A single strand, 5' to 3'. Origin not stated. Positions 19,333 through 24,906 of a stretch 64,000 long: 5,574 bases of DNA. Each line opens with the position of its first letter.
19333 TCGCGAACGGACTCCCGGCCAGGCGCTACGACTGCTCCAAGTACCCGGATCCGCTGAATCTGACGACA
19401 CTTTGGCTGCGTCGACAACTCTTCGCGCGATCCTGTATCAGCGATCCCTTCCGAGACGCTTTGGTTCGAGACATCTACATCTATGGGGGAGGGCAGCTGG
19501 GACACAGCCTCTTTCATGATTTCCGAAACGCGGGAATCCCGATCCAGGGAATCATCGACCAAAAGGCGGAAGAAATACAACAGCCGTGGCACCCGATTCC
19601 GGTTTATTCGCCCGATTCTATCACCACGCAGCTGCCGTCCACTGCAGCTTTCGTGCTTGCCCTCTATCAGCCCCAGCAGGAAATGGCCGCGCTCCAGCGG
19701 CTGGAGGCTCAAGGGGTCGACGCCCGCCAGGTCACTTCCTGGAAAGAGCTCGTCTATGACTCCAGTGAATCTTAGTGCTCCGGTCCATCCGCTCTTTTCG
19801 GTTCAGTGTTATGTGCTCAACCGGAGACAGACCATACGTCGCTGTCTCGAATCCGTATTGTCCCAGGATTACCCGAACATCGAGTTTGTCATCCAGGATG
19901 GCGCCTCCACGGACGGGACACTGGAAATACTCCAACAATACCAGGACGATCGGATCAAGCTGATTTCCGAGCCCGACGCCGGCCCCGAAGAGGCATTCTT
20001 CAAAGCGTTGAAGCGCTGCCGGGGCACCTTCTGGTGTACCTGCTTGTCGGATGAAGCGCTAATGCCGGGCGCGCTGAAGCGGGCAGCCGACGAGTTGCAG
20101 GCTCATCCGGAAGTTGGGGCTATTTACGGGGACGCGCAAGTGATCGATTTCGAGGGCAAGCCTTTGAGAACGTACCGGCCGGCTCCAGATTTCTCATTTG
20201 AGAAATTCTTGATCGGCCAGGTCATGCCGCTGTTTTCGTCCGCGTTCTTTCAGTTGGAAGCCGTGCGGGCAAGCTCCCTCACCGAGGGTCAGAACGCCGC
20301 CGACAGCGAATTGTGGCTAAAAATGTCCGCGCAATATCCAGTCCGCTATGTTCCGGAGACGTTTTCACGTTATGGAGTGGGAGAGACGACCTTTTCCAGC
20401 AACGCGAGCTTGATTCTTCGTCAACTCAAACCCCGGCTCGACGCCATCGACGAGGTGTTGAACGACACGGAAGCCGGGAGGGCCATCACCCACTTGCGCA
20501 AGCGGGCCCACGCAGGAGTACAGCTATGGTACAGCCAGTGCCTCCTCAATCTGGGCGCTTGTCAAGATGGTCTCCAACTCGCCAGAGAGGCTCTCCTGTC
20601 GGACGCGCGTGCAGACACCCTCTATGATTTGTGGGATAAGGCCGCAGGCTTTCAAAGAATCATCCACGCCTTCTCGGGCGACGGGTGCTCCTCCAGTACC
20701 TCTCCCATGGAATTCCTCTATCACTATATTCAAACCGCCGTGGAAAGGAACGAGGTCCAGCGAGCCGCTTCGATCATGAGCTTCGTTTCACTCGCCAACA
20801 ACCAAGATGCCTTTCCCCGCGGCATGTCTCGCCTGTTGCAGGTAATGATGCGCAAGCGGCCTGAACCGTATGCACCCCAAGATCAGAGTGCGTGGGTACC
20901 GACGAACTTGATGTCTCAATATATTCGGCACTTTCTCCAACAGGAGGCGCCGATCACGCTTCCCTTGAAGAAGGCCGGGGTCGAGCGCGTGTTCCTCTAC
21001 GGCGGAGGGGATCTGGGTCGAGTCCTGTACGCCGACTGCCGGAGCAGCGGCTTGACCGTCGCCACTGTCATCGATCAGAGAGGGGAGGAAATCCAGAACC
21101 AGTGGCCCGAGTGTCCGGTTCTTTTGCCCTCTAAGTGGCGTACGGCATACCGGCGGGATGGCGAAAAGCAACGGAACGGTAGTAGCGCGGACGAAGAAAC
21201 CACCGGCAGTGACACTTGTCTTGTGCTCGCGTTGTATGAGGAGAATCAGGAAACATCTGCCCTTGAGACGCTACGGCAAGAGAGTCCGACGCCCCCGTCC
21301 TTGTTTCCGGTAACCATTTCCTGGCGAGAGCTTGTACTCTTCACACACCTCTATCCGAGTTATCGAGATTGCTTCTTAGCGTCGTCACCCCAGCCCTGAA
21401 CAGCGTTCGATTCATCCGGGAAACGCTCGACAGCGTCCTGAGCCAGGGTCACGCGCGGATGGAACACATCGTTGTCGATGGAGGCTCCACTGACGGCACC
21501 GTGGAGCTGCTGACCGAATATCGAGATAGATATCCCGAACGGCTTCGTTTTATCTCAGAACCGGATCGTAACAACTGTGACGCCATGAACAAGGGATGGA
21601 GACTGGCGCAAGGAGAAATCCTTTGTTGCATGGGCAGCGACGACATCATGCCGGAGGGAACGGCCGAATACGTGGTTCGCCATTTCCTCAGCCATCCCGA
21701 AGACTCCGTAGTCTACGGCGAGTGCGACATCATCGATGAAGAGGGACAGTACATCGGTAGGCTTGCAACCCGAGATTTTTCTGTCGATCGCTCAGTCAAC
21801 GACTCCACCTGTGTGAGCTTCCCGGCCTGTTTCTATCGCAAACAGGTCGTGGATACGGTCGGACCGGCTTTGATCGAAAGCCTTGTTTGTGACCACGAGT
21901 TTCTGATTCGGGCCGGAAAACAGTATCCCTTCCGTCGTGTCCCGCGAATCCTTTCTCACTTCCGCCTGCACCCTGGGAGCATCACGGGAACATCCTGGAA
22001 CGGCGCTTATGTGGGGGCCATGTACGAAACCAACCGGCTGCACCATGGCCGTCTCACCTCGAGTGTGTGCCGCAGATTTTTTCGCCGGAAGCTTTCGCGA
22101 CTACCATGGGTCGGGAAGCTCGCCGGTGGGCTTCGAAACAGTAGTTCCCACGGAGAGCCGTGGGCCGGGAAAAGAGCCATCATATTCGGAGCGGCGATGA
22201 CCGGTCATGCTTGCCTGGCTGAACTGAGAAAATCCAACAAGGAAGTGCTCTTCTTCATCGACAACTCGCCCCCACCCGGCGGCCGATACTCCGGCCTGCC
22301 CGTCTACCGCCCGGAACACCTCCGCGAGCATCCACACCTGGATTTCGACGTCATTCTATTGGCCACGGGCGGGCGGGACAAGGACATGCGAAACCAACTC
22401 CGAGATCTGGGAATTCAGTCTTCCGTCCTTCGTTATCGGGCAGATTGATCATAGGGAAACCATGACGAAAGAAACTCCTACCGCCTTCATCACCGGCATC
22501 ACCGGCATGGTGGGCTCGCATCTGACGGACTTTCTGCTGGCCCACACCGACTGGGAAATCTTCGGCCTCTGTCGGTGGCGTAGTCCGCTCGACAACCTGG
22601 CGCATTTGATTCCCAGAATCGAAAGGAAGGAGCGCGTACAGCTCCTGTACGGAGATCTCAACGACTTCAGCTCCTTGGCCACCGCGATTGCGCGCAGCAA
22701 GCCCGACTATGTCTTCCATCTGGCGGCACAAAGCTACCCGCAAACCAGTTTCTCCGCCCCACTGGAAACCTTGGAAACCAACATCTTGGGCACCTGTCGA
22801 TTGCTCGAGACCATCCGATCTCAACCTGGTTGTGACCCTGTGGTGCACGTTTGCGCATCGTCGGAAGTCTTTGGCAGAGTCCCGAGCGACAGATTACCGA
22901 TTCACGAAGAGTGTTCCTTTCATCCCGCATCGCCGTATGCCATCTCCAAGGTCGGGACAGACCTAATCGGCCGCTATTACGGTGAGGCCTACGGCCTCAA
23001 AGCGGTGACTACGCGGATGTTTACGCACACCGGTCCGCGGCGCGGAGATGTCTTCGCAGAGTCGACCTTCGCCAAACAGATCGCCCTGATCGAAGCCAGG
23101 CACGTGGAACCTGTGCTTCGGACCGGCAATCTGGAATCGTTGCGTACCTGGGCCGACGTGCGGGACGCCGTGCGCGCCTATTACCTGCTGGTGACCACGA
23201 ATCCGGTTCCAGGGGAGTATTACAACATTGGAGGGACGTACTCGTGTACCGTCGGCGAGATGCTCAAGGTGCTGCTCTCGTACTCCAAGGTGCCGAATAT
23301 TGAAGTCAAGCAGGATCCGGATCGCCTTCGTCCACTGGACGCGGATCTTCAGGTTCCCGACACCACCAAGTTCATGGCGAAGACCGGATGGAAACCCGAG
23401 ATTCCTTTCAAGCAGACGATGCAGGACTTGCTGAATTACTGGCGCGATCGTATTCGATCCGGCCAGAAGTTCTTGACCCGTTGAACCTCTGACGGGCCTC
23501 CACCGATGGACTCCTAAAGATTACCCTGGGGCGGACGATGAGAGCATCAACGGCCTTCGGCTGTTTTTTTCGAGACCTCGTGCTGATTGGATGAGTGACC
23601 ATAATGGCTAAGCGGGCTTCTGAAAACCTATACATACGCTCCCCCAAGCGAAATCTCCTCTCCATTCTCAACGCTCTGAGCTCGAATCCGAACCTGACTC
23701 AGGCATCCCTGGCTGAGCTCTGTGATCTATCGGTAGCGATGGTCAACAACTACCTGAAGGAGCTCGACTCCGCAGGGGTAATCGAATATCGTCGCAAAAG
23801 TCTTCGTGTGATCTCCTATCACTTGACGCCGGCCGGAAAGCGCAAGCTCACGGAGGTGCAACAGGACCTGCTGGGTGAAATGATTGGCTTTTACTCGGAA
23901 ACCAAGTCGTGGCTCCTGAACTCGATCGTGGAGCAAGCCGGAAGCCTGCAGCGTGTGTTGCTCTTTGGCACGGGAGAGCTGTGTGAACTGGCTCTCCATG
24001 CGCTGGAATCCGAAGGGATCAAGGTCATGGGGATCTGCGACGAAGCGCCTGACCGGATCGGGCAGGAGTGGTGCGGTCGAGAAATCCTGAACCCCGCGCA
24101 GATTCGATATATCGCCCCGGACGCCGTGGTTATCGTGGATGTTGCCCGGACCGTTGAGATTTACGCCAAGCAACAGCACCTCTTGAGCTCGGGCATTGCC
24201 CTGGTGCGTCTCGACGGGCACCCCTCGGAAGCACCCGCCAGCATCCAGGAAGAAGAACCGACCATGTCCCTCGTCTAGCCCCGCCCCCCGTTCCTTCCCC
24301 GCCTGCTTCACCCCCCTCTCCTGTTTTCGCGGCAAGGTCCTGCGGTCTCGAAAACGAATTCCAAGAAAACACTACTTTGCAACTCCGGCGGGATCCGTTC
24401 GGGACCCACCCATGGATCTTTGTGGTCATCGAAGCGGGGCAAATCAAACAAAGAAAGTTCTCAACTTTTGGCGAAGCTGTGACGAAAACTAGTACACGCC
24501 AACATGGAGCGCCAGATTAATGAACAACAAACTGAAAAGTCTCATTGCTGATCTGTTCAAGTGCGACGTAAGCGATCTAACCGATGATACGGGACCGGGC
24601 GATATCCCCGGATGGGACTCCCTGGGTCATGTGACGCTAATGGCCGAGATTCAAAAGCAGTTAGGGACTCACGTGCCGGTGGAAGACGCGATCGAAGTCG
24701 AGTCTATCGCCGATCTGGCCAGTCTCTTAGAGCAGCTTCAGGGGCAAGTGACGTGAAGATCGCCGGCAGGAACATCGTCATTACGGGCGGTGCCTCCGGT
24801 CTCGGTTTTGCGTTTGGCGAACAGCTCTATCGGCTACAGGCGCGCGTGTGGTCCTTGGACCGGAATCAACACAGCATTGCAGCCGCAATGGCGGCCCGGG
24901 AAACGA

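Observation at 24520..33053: ACP / FabG / GT4 / Fe-ADH / acyl-AMP ligase / LuxE-like / LuxC-like / FemAB-GNAT module inside a glycan cluster: candidate undescribed fatty aldehyde/alcohol glycoconjugate pathway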

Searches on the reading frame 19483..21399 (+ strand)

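Call 11: search_protein_families(library=pfam, proteins=[window:19483-21399:+], max_evalue=0.001)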
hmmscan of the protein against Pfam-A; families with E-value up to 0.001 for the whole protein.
window:19483-21399:+ (638 aa): 2 families
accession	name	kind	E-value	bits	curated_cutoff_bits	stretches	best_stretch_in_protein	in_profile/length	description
PF00535.33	Glycos_transf_2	-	1.8e-21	77.2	23.3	1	111-255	6-156/168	Glycosyl transferase family 2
PF13641.12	Glyco_tranf_2_3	-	5.3e-05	23.8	27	1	113-216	11-121/230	Glycosyltransferase like family 2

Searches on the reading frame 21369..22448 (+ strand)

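Call 12: search_protein_families(library=pfam, proteins=[window:21369-22448:+], max_evalue=1)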
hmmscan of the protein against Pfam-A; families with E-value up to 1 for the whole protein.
window:21369-22448:+ (359 aa): 5 families
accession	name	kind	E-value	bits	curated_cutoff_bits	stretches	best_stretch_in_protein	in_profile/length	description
PF00535.33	Glycos_transf_2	-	2.2e-26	93.2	23.3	1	4-154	1-156/168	Glycosyl transferase family 2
PF13641.12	Glyco_tranf_2_3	-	3.2e-07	31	27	1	3-109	3-114/230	Glycosyltransferase like family 2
PF10111.15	Glyco_tranf_2_2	-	0.0033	17.4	27.3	1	13-131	12-136/276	Glycosyltransferase like family 2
PF13704.12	Glyco_tranf_2_4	-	0.2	12.6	27.5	1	11-52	2-41/98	Glycosyl transferase family 2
PF08484.17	Methyltransf_14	-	0.25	11.6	23.5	0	266-321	67-125/160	C-methyltransferase C-terminal domain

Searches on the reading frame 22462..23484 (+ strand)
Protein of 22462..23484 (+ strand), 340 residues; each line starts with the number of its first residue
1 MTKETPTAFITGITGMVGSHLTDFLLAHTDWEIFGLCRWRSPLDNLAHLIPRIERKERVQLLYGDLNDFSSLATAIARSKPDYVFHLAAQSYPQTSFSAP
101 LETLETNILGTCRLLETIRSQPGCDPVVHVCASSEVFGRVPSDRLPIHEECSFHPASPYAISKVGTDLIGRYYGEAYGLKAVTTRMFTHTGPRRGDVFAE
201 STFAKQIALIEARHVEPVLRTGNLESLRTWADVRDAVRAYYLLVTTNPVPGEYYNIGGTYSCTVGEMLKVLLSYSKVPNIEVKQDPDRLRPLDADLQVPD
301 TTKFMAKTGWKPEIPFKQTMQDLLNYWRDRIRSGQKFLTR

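Call 12: search_protein_families(library=pfam, proteins=[window:22462-23484:+], max_evalue=1)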
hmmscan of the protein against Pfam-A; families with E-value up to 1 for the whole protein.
window:22462-23484:+ (340 aa): 8 families
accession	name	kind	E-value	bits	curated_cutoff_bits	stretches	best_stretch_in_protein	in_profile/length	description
PF16363.11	GDP_Man_Dehyd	-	4.5e-72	243.7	27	1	9-322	1-331/332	GDP-mannose 4,6 dehydratase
PF01370.27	Epimerase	-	8.5e-53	179.7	20.9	1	9-257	2-240/240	NAD dependent epimerase/dehydratase family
PF02719.21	Polysacc_synt_2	-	4.1e-08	33.2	20.2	1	9-118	2-115/293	Polysaccharide biosynthesis protein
PF07993.18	NAD_binding_4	-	1.1e-05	25.2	20.1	1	10-132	1-137/258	Male sterility protein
PF13460.12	NAD_binding_10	-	0.0029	17.9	27.2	1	12-86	1-66/184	NAD(P)H-binding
PF04321.23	RmlD_sub_bind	-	0.0046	16.5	27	1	9-163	4-129/287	RmlD substrate binding domain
PF05368.20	NmrA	-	0.028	14.5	27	1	8-80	5-71/298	NmrA-like family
PF08659.16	KR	-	0.17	12.2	22.6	1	7-83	2-79/180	KR domain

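Call 52: search_protein_families(library=ncbifam, proteins=[window:22462-23484:+], max_evalue=0.00001)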
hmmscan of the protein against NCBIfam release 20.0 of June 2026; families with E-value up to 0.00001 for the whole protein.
window:22462-23484:+ (340 aa): 18 families
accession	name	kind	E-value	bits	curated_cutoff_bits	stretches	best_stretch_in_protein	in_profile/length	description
TIGR01472.1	gmd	equivalog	1.6e-50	172.3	415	1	8-325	3-336/342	GDP-mannose 4,6-dehydratase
TIGR01181.1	dTDP_gluc_dehyt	equivalog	9.8e-39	133.3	365.1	1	9-329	3-313/321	dTDP-glucose 4,6-dehydratase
TIGR04180.1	EDH_00030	hypoth_equivalog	5.9e-35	120.8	475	1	9-313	2-295/297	NAD-dependent 4,6-dehydratase LegB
TIGR02622.1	CDP_4_6_dhtase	equivalog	1.8e-31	109.6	278.45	1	8-335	7-338/352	CDP-glucose 4,6-dehydratase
NF007582.0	PRK10217.1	equivalog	1.2e-25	90.4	698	1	9-260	5-255/355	dTDP-glucose 4,6-dehydratase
NF007490.0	PRK10084.1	subfamily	7.6e-24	84.3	649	1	9-326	4-333/361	dTDP-glucose 4,6-dehydratase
TIGR01179.1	galE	equivalog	1.6e-22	79.8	262.3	1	9-202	3-189/332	UDP-glucose 4-epimerase GalE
NF011728.1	PRK15181.1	equivalog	9.3e-15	54.5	760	1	9-329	19-339/348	Vi polysaccharide biosynthesis UDP-N-acetylglucosaminuronic acid C-4 epimerase TviC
NF008872.0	PRK11908.1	equivalog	2.2e-14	53.3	294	1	9-336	5-344/349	bifunctional UDP-4-keto-pentose/UDP-xylose synthase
NF043036.1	ErythonDh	equivalog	1.6e-11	44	325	1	9-173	4-163/321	D-erythronate dehydrogenase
NF005998.1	PRK08125.1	equivalog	6.4e-09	34.7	777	1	7-271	317-581/649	bifunctional UDP-4-amino-4-deoxy-L-arabinose formyltransferase/UDP-glucuronic acid oxidase ArnA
TIGR03466.1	HpnA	hypoth_equivalog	2.7e-08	33.1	367.65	1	7-132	2-113/327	hopanoid-associated sugar epimerase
NF007956.0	PRK10675.1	subfamily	9.1e-08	31.6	394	1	9-167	4-157/338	UDP-glucose 4-epimerase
NF041293.1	G6PDh_Azf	equivalog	2e-07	30.7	400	1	8-186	5-179/252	NAD-dependent glucose-6-phosphate dehydrogenase Azf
NF041015.1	UDPsulfquin_syn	equivalog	5.1e-07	29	575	0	56-121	65-133/384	UDP-sulfoquinovose synthase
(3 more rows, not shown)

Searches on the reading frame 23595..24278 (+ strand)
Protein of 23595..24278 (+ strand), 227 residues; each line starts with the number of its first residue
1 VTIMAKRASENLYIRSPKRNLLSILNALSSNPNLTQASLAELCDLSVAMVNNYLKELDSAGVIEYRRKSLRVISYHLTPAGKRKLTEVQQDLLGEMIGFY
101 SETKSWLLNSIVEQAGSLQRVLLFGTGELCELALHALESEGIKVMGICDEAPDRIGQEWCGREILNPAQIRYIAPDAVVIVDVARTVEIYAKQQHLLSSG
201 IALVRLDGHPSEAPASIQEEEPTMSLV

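Call 12: search_protein_families(library=pfam, proteins=[window:23595-24278:+], max_evalue=1)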
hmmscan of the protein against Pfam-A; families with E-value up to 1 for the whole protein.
window:23595-24278:+ (227 aa): 23 families
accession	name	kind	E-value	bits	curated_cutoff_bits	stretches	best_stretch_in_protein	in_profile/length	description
PF13412.12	HTH_24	-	2.4e-11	43.5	21.9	1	20-64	4-48/48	Winged helix-turn-helix DNA-binding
PF13545.12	HTH_Crp_2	-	1.3e-05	25.5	27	1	32-72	21-61/70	Crp-like helix-turn-helix domain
PF12802.13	MarR_2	-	0.00045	20.8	27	1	23-67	9-54/61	MarR family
PF08279.18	HTH_11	-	0.00052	20.3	25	1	21-63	2-46/55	HTH domain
PF14947.12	HTH_45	-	0.0013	19.1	25.5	1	22-89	9-70/77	Winged helix-turn-helix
PF01047.28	MarR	-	0.0016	18.7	24.6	1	22-67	6-51/59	MarR family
PF25213.1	HVO_A0261_N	-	0.0035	17.6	35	1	15-89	9-75/86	HVO_A0261 N-terminal domain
PF09339.16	HTH_IclR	-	0.0035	17.5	22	1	21-66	5-51/52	IclR helix-turn-helix domain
PF01022.26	HTH_5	-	0.0045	17.3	22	1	22-65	5-47/47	Bacterial regulatory protein, arsR family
PF08484.17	Methyltransf_14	-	0.0061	16.8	23.5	1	103-204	53-156/160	C-methyltransferase C-terminal domain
PF25212.1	HVO_A0114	-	0.011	15.9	27.6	1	22-69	25-72/84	HVO_A0114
PF08222.17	HTH_CodY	-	0.014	15.5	27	1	34-67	5-38/61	CodY helix-turn-helix domain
PF02002.24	TFIIE_alpha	-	0.017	15.4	22.9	1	20-68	14-62/105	TFIIE alpha subunit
PF13601.12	HTH_34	-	0.021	15.4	27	1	22-87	3-71/80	Winged helix DNA-binding domain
PF24409.1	wHTH-PRTase_assc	-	0.024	15.1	27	1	23-90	2-60/83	wHTH-PRTase associated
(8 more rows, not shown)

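Call 52: search_protein_families(library=ncbifam, proteins=[window:23595-24278:+], max_evalue=0.00001)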
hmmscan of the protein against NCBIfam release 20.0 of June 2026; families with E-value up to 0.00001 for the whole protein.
window:23595-24278:+ (227 aa): 1 family
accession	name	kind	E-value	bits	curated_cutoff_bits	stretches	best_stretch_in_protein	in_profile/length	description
TIGR04176.1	MarR_EPS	equivalog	3.8e-06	26.9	88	1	21-91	6-80/105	MarR family EPS-associated transcriptional regulator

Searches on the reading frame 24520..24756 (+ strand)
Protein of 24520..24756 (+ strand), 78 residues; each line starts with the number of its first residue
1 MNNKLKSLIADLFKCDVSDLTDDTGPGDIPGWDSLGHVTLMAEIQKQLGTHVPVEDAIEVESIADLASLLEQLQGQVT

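Call 4: search_protein_families(library=pfam, proteins=[window:24520-24756:+], max_evalue=0.01)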
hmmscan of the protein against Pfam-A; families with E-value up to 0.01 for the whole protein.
window:24520-24756:+ (78 aa): 1 family
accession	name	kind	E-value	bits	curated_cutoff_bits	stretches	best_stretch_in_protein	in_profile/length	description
PF00550.31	PP-binding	-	2.9e-09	37.5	20.8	1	4-70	2-67/67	Phosphopantetheine attachment site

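Call 5: search_protein_families(library=ncbifam, proteins=[window:24520-24756:+], max_evalue=0.01)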
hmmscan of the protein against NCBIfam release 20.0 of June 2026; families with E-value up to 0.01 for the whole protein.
window:24520-24756:+ (78 aa): 8 families
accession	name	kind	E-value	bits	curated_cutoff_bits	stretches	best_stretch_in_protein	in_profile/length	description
NF002148.0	PRK00982.1-2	subfamily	1e-05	25.3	71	1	3-72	7-76/79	acyl carrier protein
NF002150.0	PRK00982.1-4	subfamily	3.2e-05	24.1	66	1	3-72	8-77/80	acyl carrier protein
NF058660.1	cispen_ACP_AmcB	equivalog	0.00022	21.3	80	1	8-74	10-79/80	cispentacin biosynthesis acyl carrier protein AmcB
NF002151.0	PRK00982.1-5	equivalog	0.0012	18.9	92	1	3-72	6-75/78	acyl carrier protein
NF004533.0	PRK05883.1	equivalog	0.0016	18.3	72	1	3-68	26-91/100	acyl carrier protein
NF003464.0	PRK05087.1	equivalog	0.0018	18.3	68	1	7-56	9-58/78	D-alanine--poly(phosphoribitol) ligase subunit DltC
NF003757.0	PRK05350.1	equivalog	0.0027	17.8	65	1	3-73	9-79/83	acyl carrier protein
TIGR00517.1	acyl_carrier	equivalog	0.0037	17.1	70.45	1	3-72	6-75/77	acyl carrier protein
